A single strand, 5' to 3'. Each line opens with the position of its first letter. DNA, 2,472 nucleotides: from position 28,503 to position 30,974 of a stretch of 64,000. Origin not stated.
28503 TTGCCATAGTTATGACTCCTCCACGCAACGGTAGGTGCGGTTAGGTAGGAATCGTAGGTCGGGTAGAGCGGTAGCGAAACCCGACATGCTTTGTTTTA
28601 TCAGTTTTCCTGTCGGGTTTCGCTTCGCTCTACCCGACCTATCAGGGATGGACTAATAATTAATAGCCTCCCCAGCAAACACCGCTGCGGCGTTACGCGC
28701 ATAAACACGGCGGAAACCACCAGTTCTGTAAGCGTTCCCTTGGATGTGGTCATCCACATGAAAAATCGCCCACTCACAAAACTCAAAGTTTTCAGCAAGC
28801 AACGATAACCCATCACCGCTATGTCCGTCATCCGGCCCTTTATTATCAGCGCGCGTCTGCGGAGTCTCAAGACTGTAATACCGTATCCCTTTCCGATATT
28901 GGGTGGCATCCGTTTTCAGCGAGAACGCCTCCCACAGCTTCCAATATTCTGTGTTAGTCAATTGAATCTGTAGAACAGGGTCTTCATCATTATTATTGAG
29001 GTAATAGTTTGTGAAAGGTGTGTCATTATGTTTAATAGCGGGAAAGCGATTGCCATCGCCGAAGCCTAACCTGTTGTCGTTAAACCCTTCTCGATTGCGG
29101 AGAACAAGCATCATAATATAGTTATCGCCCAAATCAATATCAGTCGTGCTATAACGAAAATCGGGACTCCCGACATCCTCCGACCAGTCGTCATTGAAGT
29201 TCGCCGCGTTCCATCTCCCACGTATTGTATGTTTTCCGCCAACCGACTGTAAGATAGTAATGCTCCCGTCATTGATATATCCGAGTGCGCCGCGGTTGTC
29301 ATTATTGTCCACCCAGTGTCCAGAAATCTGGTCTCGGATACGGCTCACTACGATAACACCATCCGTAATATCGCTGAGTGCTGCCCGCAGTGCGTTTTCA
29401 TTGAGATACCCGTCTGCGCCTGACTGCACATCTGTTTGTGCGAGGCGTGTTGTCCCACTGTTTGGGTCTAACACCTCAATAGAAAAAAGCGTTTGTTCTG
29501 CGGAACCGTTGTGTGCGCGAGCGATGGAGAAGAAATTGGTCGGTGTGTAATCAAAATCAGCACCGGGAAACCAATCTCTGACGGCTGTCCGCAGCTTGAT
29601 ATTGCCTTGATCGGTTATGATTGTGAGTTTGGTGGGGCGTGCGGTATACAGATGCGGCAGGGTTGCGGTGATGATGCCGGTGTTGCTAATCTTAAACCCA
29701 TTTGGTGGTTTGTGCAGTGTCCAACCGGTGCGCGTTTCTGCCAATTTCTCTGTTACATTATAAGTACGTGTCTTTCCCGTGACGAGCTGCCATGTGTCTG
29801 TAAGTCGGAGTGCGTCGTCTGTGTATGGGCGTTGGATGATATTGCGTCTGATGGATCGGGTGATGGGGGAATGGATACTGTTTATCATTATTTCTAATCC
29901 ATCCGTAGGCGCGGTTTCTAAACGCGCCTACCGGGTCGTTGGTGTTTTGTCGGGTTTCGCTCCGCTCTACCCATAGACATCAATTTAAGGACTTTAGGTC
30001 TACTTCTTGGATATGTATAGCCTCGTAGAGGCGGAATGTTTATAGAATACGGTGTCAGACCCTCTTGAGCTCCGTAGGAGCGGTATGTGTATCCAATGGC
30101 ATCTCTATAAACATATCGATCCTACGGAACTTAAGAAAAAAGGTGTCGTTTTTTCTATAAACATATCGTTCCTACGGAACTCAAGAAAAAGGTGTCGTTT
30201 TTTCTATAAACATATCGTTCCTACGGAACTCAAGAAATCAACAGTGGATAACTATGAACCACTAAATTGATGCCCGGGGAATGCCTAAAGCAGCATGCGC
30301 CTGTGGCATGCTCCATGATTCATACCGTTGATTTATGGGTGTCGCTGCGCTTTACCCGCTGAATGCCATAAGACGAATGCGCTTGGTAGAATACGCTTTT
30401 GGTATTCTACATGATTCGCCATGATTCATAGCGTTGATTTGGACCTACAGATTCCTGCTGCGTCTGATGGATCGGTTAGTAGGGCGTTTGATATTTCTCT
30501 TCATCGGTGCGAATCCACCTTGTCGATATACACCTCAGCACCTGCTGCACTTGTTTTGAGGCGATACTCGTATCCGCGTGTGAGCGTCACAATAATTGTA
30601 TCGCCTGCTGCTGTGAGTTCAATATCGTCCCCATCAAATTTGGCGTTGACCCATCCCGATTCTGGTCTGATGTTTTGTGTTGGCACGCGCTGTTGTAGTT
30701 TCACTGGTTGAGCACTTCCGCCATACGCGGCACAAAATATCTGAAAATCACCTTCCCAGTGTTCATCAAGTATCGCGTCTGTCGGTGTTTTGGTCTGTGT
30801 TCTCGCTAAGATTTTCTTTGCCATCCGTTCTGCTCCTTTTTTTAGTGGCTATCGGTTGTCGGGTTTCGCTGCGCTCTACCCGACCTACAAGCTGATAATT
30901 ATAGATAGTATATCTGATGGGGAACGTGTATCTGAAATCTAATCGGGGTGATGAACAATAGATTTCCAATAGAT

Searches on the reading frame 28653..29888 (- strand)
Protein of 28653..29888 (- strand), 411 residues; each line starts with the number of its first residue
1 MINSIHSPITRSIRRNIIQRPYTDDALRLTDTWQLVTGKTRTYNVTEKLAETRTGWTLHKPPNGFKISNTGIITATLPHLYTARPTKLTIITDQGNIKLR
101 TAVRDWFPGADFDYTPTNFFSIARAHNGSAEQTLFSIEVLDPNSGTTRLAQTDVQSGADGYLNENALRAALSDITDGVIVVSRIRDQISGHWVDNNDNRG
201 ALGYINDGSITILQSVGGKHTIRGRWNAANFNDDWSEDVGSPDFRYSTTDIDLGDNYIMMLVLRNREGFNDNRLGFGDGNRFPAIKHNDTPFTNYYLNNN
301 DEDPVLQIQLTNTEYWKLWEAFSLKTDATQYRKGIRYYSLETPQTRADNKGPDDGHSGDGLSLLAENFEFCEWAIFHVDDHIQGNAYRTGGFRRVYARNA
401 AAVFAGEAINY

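Call 13: search_protein_families(library=pfam, proteins=[window:28653-29888:-], max_evalue=0.01)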
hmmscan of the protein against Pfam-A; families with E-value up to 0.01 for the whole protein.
window:28653-29888:- (411 aa): 0 families

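Call 21: search_protein_families(library=phrogs, proteins=[window:28653-29888:-], max_evalue=0.01)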
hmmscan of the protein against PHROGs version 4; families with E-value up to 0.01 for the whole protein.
window:28653-29888:- (411 aa): 0 families

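Call 36: find_homologous_proteins(query=window:28653-29888:-, max_evalue=0.001)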
Query window:28653-29888:- (411 aa): 11 proteins with E <= 0.001 among 7713 candidates.
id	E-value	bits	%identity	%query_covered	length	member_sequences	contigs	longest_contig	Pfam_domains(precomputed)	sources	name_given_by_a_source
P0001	2.3e-268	908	95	100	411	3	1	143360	-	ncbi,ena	-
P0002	5.1e-267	903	94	100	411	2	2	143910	-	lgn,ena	-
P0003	1.0e-263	892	94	100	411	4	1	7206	-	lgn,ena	-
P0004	8.6e-239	810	85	100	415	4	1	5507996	-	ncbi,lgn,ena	-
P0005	3.0e-236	802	84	100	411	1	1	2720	-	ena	-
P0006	5.1e-233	791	83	100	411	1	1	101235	-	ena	-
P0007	2.5e-223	759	81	100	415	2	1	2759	-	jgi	jgi:hypothetical protein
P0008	6.0e-178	610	65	100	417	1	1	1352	-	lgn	-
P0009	1.4e-128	447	52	100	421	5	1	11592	-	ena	-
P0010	4.4e-126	439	50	97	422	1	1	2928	-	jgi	-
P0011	1.4e-124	434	50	100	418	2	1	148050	-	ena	-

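Call 39: find_encoding_contigs(protein=P0011, flank=10000, max_places=3)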
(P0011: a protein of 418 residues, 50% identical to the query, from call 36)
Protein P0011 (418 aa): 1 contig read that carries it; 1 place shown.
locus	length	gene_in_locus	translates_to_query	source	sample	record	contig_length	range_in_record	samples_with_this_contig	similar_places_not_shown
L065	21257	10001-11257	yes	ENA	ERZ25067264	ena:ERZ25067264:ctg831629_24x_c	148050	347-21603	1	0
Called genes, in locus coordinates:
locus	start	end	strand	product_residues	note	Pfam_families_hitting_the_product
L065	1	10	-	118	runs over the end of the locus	?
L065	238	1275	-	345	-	-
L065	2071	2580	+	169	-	-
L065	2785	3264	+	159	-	-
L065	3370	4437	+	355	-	PF26549:Tricorn_N, PF00930:DPPIV_N (faint), PF07676:PD40 (faint), PF26550:Tricorn_2nd, PF26549:Tricorn_N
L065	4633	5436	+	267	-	PF26550:Tricorn_2nd (weak), PF00930:DPPIV_N (faint), PF07676:PD40 (faint), PF19283:APEH_N (faint), PF26549:Tricorn_N (weak)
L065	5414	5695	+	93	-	-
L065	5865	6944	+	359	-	PF00930:DPPIV_N (faint), PF07676:PD40 (faint), PF26550:Tricorn_2nd (weak), PF26549:Tricorn_N (weak)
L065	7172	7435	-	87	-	PF20605:Antitox_RHH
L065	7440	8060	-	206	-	PF01656:CbiA, PF02374:ArsA_ATPase (faint), PF07015:VirC1, PF09140:MipZ (weak), PF10609:ParA (weak), PF13614:AAA_31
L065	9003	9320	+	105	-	-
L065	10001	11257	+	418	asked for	-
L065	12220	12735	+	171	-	-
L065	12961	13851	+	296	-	-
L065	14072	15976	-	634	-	-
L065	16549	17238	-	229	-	PF01555:N6_N4_Mtase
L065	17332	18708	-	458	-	PF13428:TPR_14 (faint), PF13424:TPR_12 (faint), PF07719:TPR_2 (faint), PF00515:TPR_1 (faint), PF13176:TPR_7 (faint), PF13181:TPR_8 (faint)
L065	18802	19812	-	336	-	PF01555:N6_N4_Mtase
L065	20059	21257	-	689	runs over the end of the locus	-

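Call 45: predict_structure(alignment_id=A2)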
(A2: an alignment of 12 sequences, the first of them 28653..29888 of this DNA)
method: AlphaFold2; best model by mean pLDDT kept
length: 411 residues; sequences in the alignment: 12
mean_pLDDT: 42.0   pTM: 0.39
mean pLDDT of the five models: 42.0, 41.3, 38.3, 36.4, 35.8
residues with pLDDT >= 90: 0; 70-90: 21; 50-70: 112; < 50: 278
segments of 3 or more residues with pLDDT < 50: 1-52, 77-87, 97-130, 158-160, 187-190, 196-199, 214-256, 264-316, 328-336, 338-376, 390-392, 394-411
pLDDT, mean of each block of 10 residues (from residue 1): 22 22 22 28 44 53 54 49 45 51 40 36 37 66 64 57 67 74 52 51 66 39 25 25 25 46 44 28 27 30 32 45 51 47 28 24 31 49 54 44 29 22
secondary structure, 60 per line:
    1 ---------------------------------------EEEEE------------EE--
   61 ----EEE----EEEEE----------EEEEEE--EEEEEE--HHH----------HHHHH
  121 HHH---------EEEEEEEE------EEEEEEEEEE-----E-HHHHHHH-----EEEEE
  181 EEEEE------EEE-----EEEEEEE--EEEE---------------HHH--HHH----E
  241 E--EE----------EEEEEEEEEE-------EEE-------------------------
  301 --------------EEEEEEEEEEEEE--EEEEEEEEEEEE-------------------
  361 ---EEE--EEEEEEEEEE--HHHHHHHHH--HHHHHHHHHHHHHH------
elements in order: E40-44 E65-67 E72-76 E87-92 E95-100 H116-123 E133-140 E147-156 H164-170 E176-185 E192-194 E200-206 E209-212 E256-265 E273-275 E315-327 E330-341 E364-366 E369-378 H381-389 H392-405

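Call 48: find_encoding_contigs(protein=window:28653-29888:-, flank=10000, max_places=4)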
Protein window:28653-29888:- (411 aa): 4 contigs read that carry it; 4 places shown.
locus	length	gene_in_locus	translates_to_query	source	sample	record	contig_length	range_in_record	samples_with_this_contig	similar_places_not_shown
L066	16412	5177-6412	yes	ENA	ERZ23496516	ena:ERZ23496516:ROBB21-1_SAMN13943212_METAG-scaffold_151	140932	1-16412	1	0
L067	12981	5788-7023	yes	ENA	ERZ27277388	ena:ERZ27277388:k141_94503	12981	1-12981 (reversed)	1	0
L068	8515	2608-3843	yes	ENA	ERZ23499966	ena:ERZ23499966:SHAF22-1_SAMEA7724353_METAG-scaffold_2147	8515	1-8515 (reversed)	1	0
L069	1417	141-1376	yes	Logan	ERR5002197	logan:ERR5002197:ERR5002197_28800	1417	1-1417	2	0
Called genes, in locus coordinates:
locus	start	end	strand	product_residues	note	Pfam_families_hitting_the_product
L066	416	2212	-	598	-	PF07638:Sigma70_ECF (faint), PF04542:Sigma70_r2, PF04545:Sigma70_r4, PF08281:Sigma70_r4_2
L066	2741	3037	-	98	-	PF11911:DUF3429 (weak)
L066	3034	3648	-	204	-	-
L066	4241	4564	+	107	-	-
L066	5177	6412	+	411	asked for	-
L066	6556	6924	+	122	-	-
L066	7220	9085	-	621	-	-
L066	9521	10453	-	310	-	PF03372:Exo_endo_phos (weak)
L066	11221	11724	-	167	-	PF18962:Por_Secre_tail (faint), PF13860:FlgD_ig (weak)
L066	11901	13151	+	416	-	PF12323:HTH_OrfB_IS605, PF01385:OrfB_IS605, PF07282:Cas12f1-like_TNB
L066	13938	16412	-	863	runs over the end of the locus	-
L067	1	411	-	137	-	?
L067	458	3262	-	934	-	-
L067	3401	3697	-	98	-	PF11911:DUF3429 (weak)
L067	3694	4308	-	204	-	-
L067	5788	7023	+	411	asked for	-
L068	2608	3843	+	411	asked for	-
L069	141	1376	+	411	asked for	-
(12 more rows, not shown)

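Call 49: find_encoding_contigs(protein=P0001, flank=10000, max_places=3)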
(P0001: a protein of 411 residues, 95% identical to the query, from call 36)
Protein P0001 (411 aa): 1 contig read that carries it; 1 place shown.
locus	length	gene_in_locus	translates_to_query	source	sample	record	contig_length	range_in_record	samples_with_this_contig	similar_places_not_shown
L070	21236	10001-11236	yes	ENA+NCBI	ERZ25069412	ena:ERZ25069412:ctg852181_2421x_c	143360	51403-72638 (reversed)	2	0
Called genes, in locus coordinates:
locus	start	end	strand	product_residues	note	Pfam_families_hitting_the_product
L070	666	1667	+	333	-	PF13730:HTH_36 (faint)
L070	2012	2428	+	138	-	PF27154:ORF11_beta (weak)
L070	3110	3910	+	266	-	-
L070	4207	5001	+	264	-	-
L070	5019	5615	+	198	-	-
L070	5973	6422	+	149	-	PF02472:ExbD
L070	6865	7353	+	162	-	-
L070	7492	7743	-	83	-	PF22180:RH3_dom (faint), PF20605:Antitox_RHH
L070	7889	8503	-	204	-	PF01656:CbiA, PF02374:ArsA_ATPase (faint), PF07015:VirC1, PF09140:MipZ (weak), PF10609:ParA (weak), PF13614:AAA_31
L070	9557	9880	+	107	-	-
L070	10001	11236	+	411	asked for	-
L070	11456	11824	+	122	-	-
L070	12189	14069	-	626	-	-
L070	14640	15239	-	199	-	-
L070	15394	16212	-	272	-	-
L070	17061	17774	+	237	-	-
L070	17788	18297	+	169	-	-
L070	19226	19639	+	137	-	-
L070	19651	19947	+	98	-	-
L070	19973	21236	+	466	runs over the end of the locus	PF01555:N6_N4_Mtase, PF04471:Mrr_cat (weak), PF22722:NA-iREase1 (weak)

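Call 51: search_protein_families(library=pfam, proteins=[L070:2012-2428:+, L070:666-1667:+], max_evalue=0.05)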
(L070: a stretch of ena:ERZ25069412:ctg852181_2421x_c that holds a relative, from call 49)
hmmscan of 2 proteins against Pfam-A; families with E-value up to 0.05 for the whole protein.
L070:2012-2428:+ (138 aa): 0 families

L070:666-1667:+ (333 aa): 2 families
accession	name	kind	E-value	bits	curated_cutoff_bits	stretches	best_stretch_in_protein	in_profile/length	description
PF13730.12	HTH_36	-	8.9e-06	25.9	25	1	133-187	3-55/55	Helix-turn-helix domain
PF00392.27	GntR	-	0.00089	19.3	27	0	170-191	37-58/64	Bacterial regulatory proteins, gntR family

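Call 59: search_protein_families(library=phrogs, proteins=[L070:2012-2428:+, L070:11456-11824:+], max_evalue=0.01)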
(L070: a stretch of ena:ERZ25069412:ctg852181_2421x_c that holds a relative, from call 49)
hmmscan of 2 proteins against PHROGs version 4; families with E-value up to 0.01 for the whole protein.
L070:2012-2428:+ (138 aa): 0 families

L070:11456-11824:+ (122 aa): 0 families

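Call 78: search_protein_families(library=pfam, proteins=[L070:7492-7743:-, L070:11456-11824:+], max_evalue=1)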
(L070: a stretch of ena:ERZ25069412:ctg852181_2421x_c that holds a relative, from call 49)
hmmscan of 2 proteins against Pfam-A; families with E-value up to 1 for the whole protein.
L070:7492-7743:- (83 aa): 4 families
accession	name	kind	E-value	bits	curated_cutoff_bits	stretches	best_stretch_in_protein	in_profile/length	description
PF20605.4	Antitox_RHH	-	1e-22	80.5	27.2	1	35-81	1-47/50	Antitoxin-like ribbon-helix-helix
PF23807.1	RHH_10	-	0.082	13.6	27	1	27-74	10-59/84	Ribbon-helix-helix protein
PF09274.16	ParG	-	0.11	13.2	21.4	1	38-78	34-74/76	ParG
PF22180.2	RH3_dom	-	0.12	13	27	1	33-72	2-41/66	RH3 domain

L070:11456-11824:+ (122 aa): 0 families

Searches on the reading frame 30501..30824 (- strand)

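Call 13: search_protein_families(library=pfam, proteins=[window:30501-30824:-], max_evalue=0.01)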
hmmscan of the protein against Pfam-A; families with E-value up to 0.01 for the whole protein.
window:30501-30824:- (107 aa): 0 families

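Call 21: search_protein_families(library=phrogs, proteins=[window:30501-30824:-], max_evalue=0.01)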
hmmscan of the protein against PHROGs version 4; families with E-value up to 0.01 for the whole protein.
window:30501-30824:- (107 aa): 0 families

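Call 78: search_protein_families(library=pfam, proteins=[window:30501-30824:-], max_evalue=1)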
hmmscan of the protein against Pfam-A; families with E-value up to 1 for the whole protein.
window:30501-30824:- (107 aa): 1 family
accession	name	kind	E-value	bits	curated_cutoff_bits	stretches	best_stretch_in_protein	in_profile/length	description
PF19653.4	DUF6156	-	0.12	13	27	1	30-99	7-77/96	Family of unknown function (DUF6156)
